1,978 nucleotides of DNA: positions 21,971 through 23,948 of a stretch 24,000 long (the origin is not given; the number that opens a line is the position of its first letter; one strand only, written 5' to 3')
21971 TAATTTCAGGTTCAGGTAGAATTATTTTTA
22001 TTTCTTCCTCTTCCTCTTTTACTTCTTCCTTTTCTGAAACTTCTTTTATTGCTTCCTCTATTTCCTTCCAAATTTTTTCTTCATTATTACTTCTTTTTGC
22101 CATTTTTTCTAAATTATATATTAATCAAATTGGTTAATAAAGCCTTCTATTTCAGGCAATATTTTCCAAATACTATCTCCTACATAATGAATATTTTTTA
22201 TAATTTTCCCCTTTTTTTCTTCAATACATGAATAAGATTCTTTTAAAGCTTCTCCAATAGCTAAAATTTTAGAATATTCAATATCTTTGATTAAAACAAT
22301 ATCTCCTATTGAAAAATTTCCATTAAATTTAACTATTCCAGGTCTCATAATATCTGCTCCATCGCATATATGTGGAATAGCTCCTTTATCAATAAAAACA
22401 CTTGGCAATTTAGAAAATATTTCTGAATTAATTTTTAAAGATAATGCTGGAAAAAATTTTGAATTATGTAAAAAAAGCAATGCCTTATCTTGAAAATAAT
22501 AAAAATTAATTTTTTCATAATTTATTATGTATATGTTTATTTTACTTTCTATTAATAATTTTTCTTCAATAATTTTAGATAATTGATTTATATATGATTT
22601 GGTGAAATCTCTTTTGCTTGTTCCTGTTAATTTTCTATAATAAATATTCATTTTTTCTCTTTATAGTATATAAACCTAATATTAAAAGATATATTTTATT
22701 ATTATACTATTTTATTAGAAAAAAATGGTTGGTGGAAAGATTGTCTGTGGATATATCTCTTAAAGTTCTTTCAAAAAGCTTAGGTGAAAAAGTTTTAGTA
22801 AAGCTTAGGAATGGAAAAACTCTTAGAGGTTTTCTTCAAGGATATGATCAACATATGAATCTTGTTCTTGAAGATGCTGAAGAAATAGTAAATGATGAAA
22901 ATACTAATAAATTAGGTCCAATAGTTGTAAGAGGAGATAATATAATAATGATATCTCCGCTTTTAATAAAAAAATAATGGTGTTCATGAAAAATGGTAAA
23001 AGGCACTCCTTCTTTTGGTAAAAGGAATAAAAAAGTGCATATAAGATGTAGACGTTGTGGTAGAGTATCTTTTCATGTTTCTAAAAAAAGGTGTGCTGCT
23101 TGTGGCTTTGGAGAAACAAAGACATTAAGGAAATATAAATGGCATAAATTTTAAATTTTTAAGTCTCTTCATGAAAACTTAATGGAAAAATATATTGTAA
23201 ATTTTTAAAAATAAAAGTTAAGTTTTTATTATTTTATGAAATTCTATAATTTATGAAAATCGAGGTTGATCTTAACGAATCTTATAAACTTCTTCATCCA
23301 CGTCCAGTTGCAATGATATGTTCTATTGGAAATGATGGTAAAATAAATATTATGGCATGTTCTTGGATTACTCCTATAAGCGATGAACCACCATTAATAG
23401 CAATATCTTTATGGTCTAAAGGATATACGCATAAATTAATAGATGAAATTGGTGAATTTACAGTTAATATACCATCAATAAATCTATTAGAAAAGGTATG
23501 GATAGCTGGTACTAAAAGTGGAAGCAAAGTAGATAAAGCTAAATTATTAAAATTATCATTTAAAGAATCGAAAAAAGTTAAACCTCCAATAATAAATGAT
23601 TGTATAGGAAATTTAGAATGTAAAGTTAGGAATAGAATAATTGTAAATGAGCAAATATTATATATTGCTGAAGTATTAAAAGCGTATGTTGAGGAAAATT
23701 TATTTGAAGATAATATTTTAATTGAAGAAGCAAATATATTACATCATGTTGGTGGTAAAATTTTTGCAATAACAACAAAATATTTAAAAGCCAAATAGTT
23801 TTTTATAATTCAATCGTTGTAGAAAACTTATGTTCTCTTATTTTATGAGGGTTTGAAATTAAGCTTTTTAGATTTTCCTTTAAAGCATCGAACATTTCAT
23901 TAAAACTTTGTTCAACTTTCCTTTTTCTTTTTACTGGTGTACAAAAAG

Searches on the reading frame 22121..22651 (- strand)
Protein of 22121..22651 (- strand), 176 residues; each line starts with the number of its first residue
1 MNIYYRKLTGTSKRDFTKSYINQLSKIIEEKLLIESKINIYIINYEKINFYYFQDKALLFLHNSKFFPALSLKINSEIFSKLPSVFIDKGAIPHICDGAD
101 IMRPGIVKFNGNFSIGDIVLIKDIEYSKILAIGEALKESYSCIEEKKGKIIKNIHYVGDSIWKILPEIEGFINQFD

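Call 62: search_protein_families(library=pfam, proteins=[window:22121-22651:-], max_evalue=0.01)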
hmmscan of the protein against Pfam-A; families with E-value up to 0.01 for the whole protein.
window:22121-22651:- (176 aa): 1 family
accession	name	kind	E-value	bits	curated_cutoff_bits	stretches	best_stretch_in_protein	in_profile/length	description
PF01472.26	PUA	-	1.8e-14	53.9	24.8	1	83-156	1-73/74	PUA domain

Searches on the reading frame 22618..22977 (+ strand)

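Call 62: search_protein_families(library=pfam, proteins=[window:22618-22977:+], max_evalue=0.01)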
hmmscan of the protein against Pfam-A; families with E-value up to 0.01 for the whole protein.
window:22618-22977:+ (119 aa): 3 families
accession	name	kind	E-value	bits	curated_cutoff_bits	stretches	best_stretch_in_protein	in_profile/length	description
PF01423.28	LSM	-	1.1e-26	92.8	23.4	1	50-114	2-66/66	LSM domain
PF14438.12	SM-ATX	-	0.0002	21.9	29.8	1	49-102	6-60/81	Ataxin 2 SM domain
PF17209.9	Hfq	-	0.0075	16.3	27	0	57-86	14-43/64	Hfq protein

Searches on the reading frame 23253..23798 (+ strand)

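Call 62: search_protein_families(library=pfam, proteins=[window:23253-23798:+], max_evalue=0.01)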
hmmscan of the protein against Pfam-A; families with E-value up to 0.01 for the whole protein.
window:23253-23798:+ (181 aa): 1 family
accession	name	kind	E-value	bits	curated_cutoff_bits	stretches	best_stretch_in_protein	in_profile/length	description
PF01613.24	Flavin_Reduct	-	1.2e-28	100.6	27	1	15-153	4-140/153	Flavin reductase like domain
